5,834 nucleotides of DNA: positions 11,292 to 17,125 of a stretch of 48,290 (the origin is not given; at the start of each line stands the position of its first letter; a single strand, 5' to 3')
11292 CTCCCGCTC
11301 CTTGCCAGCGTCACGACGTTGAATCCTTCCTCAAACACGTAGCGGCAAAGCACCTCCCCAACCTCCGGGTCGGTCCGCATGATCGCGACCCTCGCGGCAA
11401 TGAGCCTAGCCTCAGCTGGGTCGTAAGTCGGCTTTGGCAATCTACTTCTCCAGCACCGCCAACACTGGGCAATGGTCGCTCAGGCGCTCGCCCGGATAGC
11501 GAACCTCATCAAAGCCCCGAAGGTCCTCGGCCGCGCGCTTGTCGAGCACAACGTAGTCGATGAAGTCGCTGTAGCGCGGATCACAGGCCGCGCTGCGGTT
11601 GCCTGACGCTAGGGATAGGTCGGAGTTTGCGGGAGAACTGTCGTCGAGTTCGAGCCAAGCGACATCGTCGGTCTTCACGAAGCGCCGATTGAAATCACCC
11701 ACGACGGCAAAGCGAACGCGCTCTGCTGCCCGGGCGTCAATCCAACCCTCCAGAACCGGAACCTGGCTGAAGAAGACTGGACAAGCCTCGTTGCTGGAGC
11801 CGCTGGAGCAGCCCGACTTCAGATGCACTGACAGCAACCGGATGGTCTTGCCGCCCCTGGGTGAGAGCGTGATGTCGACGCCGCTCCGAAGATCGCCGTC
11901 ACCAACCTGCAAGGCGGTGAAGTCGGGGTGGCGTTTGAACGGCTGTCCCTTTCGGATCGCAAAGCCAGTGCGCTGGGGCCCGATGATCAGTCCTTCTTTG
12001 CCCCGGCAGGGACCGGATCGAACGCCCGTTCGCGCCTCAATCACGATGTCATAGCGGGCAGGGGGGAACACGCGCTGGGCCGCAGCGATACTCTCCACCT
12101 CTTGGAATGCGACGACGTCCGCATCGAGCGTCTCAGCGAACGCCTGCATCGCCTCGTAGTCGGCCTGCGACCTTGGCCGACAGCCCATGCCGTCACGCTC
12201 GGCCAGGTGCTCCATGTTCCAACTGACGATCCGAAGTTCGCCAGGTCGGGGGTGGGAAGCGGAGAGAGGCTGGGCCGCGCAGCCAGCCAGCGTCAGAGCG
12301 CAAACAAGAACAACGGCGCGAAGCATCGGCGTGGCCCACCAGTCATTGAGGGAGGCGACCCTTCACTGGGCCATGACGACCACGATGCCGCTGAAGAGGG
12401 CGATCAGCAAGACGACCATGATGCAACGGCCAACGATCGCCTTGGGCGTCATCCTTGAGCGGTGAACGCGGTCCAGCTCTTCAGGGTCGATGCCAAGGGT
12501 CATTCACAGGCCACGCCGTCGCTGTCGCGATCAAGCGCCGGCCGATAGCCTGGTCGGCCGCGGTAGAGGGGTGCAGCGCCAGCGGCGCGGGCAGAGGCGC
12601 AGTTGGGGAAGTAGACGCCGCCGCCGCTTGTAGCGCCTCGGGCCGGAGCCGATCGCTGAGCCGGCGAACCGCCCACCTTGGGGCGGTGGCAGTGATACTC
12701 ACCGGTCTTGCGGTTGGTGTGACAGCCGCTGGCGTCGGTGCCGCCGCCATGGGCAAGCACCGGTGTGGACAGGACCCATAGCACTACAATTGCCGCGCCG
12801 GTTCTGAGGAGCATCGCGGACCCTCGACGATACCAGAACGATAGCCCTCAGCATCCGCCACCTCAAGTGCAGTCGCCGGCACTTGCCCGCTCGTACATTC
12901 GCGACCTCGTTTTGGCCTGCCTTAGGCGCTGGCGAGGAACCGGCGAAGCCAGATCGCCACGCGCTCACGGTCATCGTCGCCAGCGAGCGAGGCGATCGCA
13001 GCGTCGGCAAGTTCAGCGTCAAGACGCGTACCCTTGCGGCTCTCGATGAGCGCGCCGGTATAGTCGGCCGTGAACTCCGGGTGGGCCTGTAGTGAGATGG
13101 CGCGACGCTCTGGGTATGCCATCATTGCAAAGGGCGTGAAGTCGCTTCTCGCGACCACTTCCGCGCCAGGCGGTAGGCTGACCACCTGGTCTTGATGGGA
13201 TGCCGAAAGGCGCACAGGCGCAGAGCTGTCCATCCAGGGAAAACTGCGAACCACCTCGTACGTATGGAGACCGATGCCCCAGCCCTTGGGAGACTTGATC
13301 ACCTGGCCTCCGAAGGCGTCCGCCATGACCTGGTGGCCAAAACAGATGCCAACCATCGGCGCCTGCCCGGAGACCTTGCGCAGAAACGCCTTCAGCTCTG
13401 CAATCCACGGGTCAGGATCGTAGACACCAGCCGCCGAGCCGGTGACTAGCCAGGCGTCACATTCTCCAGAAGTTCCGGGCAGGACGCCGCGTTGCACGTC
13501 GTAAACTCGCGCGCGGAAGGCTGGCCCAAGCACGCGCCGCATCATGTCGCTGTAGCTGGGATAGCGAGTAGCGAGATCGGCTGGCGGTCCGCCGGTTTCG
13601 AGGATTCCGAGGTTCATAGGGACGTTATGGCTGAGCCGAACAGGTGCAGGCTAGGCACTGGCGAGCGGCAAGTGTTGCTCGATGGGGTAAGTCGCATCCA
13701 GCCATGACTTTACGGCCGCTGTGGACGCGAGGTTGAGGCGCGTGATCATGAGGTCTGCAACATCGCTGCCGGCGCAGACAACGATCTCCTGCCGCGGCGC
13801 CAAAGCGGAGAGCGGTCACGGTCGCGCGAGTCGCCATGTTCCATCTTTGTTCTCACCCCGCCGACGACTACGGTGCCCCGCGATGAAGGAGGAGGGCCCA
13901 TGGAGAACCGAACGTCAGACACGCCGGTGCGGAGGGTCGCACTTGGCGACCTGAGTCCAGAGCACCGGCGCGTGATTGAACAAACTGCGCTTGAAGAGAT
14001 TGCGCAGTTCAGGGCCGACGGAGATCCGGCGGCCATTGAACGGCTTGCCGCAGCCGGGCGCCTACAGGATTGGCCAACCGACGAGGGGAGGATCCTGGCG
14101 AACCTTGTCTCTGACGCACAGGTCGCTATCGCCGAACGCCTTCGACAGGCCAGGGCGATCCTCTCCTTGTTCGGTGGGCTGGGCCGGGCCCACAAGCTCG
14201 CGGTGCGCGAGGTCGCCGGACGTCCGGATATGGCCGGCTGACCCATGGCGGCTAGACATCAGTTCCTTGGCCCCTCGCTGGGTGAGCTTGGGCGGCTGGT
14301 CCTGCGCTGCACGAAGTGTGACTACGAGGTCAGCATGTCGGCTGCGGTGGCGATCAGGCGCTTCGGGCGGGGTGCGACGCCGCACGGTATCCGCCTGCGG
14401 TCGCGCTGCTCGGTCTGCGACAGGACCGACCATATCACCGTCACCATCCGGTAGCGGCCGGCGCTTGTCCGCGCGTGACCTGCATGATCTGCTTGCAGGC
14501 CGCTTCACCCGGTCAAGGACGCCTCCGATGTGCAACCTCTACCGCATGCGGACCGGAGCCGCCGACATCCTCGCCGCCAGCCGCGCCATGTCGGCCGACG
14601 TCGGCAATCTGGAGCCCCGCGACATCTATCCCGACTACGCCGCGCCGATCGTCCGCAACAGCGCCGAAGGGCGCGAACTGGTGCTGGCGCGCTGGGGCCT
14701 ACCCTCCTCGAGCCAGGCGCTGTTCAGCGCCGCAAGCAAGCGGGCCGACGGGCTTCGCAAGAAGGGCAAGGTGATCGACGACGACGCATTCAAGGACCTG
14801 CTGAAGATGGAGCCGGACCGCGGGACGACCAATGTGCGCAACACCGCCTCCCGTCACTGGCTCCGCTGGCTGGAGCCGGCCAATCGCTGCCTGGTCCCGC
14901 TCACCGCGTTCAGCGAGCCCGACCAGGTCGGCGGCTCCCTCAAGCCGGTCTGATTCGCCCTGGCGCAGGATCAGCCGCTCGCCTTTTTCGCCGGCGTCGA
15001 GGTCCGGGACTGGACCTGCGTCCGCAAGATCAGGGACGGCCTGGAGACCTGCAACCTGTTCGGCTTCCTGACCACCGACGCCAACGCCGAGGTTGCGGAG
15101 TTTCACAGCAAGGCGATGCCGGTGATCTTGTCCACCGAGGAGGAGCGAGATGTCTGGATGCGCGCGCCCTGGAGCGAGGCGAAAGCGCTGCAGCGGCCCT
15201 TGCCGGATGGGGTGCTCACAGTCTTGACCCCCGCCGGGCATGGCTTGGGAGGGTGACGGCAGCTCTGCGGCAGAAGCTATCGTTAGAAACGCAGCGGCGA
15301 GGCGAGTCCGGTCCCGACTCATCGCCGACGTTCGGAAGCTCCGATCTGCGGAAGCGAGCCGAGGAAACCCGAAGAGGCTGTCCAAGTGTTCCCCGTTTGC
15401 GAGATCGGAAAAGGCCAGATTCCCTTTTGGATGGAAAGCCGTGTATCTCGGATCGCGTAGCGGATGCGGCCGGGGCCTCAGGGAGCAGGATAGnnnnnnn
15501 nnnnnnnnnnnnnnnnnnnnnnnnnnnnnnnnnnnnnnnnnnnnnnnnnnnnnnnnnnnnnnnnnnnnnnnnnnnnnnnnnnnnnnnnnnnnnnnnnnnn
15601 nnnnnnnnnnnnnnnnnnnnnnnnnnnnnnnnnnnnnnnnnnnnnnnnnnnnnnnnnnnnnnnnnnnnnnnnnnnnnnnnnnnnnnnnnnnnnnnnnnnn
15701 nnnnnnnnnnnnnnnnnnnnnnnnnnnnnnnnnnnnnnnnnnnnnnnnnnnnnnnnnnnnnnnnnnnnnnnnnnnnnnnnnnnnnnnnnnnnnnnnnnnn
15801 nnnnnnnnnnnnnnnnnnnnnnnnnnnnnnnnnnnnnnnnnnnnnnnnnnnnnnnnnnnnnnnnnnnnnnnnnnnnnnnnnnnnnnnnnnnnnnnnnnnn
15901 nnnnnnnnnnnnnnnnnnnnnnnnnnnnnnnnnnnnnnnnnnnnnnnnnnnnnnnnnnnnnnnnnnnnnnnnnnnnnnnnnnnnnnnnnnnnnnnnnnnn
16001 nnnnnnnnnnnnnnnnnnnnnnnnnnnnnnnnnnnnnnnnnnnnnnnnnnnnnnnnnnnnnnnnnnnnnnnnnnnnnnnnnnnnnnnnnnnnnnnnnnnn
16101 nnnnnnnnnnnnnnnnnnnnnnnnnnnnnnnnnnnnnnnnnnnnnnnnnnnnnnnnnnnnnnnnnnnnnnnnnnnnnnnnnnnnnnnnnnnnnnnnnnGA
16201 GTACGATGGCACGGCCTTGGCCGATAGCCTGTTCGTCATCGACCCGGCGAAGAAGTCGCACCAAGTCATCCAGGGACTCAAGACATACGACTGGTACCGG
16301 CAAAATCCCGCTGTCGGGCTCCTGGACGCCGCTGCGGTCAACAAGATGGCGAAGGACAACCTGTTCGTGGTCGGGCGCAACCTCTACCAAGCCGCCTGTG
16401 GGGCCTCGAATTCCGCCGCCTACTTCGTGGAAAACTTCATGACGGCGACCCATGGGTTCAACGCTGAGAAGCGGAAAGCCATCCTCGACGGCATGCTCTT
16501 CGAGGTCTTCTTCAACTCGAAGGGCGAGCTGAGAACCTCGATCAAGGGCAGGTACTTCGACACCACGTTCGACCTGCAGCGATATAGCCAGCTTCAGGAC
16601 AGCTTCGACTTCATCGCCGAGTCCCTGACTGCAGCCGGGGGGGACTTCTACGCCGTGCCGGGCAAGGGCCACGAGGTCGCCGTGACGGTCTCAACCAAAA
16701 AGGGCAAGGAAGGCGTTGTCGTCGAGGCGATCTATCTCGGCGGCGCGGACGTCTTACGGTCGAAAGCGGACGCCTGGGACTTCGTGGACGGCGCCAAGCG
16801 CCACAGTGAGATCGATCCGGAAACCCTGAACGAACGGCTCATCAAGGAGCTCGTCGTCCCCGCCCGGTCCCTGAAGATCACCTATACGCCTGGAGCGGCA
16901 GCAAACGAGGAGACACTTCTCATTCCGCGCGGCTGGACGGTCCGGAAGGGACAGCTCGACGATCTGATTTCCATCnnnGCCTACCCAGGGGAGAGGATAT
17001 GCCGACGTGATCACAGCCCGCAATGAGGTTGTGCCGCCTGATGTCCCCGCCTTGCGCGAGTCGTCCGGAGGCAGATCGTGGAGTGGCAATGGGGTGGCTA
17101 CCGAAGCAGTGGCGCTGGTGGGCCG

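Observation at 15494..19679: Candidate two-gene defence module: caspase-like protease plus HsdR_N-type nuclease fused to a P-loop NTPase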

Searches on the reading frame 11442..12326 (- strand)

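Call 9: search_protein_families(library=pfam, proteins=[window:11442-12326:-], max_evalue=0.001)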
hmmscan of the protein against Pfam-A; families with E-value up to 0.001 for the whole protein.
window:11442-12326:- (294 aa): 1 family
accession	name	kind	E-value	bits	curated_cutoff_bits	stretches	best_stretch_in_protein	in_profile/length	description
PF03372.29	Exo_endo_phos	-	2.2e-05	24.8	24.5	1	34-285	1-225/225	Endonuclease/Exonuclease/phosphatase family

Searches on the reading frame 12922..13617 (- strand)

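Call 9: search_protein_families(library=pfam, proteins=[window:12922-13617:-], max_evalue=0.001)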
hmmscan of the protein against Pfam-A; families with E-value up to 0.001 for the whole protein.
window:12922-13617:- (231 aa): 2 families
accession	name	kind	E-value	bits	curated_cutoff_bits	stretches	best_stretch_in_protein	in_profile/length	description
PF00117.34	GATase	-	7.5e-17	62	22.8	1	64-188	51-179/190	Glutamine amidotransferase class-I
PF07722.19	Peptidase_C26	-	0.00019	21.7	20.5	0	74-108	94-128/219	Peptidase C26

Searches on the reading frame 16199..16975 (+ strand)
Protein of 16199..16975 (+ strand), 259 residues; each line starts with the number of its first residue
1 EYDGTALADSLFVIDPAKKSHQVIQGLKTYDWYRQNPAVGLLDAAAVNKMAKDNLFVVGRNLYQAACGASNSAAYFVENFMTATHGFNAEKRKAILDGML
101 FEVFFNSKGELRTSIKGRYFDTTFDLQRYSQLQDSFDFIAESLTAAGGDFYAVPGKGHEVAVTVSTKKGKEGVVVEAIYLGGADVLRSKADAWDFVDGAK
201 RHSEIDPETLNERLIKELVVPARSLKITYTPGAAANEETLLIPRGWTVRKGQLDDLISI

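Call 82: search_protein_representatives(protein=window:16199-16975:+)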
Query: 259 residues. Proteins with E-value up to 0.001 (for the whole library): 536; up to 1e-10: 346; up to 1e-30: 42. The best 150 are listed.
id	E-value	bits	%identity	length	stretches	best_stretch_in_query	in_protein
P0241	1.5e-63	230.7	47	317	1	1-248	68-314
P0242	2.4e-57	210.4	59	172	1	34-191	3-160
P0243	2.7e-57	210.2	51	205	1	50-251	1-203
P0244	9.5e-57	208.4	45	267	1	1-251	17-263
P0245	8.4e-51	188.9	43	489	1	2-250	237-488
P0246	7.4e-50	185.9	42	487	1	2-249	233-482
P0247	2.3e-46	174.4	42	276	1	2-249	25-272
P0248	8.0e-46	172.6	68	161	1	50-167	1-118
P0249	1.1e-44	168.9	41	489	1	1-251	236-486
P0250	1.3e-44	168.6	48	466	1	1-194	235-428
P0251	5.6e-44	166.6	47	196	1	60-249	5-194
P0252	5.7e-44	166.6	40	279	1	2-250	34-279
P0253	2.1e-42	161.4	36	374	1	2-248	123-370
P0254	1.6e-41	158.6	36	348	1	2-227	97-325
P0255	1.6e-41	158.5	36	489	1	2-248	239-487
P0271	1.6e-33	132.4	40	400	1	2-230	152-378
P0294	3.2e-25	105.1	29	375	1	2-245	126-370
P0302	4.4e-23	98.2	33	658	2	1-164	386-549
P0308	1.4e-22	96.5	30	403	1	3-236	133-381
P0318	3.1e-21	92.1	29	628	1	6-244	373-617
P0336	1.1e-19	87.0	27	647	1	5-248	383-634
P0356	1.7e-18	83.2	34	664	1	9-206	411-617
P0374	8.7e-18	80.8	28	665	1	2-234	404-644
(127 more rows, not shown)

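Call 83: search_protein_families(library=pfam, proteins=[P0302, P0318, P0336, P0356, P0374, P0253, P0271, P0294, P0308, P0244], max_evalue=0.001)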
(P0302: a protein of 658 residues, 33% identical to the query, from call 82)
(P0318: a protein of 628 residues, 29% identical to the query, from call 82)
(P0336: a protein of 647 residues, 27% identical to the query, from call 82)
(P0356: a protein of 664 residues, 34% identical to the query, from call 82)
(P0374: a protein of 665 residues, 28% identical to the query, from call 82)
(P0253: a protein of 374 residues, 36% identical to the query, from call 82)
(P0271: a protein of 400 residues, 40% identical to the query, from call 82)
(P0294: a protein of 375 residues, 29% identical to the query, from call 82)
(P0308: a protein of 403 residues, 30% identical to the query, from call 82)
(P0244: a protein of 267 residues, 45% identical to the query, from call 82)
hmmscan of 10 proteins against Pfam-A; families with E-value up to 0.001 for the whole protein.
P0302 (658 aa): 2 families
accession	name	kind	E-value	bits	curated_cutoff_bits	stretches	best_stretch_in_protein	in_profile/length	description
PF18476.7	PIN_8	-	2.7e-29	103.2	26.1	1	29-245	1-218/227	PIN like domain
PF16289.11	PIN_12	-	1.7e-05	25.7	32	0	30-99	1-69/172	PIN domain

P0318 (628 aa): 1 family
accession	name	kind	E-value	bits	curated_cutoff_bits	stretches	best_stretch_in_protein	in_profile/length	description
PF18476.7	PIN_8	-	5.9e-33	115.1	26.1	1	29-250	1-216/227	PIN like domain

P0336 (647 aa): 2 families
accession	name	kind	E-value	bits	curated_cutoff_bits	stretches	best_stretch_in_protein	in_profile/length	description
PF18476.7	PIN_8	-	5.4e-32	112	26.1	1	29-246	1-219/227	PIN like domain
PF16289.11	PIN_12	-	2.7e-06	28.3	32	1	30-236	1-170/172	PIN domain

P0356 (664 aa): 1 family
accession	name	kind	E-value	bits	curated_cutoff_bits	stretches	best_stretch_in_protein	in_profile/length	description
PF18476.7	PIN_8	-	8.3e-25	88.5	26.1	1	29-247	1-220/227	PIN like domain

P0374 (665 aa): 1 family
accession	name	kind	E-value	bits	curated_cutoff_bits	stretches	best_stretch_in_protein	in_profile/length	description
PF18476.7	PIN_8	-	1.4e-27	97.5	26.1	1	29-246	1-219/227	PIN like domain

P0253 (374 aa): 1 family
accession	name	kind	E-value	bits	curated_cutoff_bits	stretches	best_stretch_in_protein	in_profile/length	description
PF00656.27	Peptidase_C14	-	1.6e-12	48.1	21.4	1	8-110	119-232/233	Caspase domain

P0271 (400 aa): 0 families

P0294 (375 aa): 1 family
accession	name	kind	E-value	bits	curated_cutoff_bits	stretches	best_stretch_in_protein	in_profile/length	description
PF00656.27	Peptidase_C14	-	1.6e-15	57.8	21.4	1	9-112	120-233/233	Caspase domain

P0308 (403 aa): 0 families

P0244 (267 aa): 0 families

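Call 84: search_protein_families(library=padloc, proteins=[P0302, P0318, P0336, P0271, P0308, P0244], max_evalue=0.01)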
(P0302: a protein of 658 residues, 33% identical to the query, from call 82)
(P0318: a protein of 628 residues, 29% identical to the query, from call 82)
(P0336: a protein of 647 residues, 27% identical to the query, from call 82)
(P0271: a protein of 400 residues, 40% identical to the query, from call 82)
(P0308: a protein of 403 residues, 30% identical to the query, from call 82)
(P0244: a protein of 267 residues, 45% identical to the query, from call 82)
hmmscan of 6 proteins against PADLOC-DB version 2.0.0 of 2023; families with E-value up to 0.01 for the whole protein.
P0302 (658 aa): 0 families

P0318 (628 aa): 0 families

P0336 (647 aa): 0 families

P0271 (400 aa): 0 families

P0308 (403 aa): 0 families

P0244 (267 aa): 0 families

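Call 87: find_encoding_contigs(protein=P0336, flank=6000, max_places=4)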
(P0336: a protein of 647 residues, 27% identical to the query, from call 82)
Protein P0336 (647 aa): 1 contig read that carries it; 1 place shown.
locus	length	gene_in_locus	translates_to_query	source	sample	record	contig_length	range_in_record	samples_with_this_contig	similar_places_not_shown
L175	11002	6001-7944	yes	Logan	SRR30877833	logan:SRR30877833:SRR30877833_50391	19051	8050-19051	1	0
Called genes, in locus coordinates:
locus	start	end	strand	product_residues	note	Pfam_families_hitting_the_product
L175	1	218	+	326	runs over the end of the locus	-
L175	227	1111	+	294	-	PF14267:DUF4357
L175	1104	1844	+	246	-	-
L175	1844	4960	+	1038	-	PF04313:HSDR_N, PF04851:ResIII, PF00270:DEAD, PF18766:SWI2_SNF2, PF22679:T1R_D3-like (weak)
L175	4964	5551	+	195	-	-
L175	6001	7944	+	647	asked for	PF16289:PIN_12 (weak), PF18476:PIN_8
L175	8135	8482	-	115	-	-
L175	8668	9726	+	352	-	-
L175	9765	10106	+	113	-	-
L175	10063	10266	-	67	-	-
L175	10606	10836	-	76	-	-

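Call 88: find_encoding_contigs(protein=P0318, flank=6000, max_places=3)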
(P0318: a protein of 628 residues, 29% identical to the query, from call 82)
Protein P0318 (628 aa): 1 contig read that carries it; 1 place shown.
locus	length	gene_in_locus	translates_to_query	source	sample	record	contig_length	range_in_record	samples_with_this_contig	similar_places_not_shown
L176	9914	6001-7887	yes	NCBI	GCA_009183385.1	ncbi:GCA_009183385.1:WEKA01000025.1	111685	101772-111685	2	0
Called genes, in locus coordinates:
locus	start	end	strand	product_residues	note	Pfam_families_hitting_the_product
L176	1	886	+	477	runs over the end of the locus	PF00206:Lyase_1, PF10415:FumaraseC_C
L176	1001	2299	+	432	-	PF03605:DcuA_DcuB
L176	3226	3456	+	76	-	PF08346:AntA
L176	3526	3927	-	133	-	PF04151:PPC (weak)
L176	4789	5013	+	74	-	-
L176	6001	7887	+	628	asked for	PF18476:PIN_8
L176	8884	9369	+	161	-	PF06114:Peptidase_M78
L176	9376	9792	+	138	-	-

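Call 89: find_encoding_contigs(protein=P0374, flank=6000, max_places=3)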
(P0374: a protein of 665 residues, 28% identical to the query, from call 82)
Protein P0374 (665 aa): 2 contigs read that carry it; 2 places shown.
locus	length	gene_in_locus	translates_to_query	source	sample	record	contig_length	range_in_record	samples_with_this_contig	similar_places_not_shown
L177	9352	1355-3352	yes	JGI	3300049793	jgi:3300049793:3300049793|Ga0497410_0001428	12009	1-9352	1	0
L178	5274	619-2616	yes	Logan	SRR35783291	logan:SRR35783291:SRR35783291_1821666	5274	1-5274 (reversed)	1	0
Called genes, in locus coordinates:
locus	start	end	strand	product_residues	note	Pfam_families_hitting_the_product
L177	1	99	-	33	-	?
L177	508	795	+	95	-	-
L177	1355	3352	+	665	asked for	PF18476:PIN_8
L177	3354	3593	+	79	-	-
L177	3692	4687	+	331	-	-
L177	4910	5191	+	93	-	PF01381:HTH_3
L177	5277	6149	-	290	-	PF13610:DDE_Tnp_IS240 (faint)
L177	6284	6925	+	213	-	-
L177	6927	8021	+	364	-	PF01381:HTH_3 (weak), PF06114:Peptidase_M78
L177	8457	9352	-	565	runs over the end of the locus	PF03747:ADP_ribosyl_GH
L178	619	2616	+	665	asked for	PF18476:PIN_8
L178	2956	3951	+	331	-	-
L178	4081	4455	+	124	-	PF01381:HTH_3, PF13560:HTH_31 (weak)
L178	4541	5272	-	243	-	?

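Call 121: search_solved_structures(query=A7, max_evalue=10)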
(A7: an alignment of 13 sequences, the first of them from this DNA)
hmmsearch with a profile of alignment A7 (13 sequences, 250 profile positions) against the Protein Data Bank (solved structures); distinct sequences matched with E-value up to 10: 4.
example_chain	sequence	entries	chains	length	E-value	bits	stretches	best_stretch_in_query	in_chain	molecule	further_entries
2k7i_A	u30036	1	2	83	0.05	16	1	87-131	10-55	UPF0339 protein Atu0232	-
11zv_B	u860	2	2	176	0.27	13.6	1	86-129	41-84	RBD minibinder 11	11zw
3bid_A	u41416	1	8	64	0.35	13.2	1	99-123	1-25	UPF0339 protein NMB1088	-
6mk1_A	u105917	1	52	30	0.91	11.9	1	17-42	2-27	peptide HEAT_R1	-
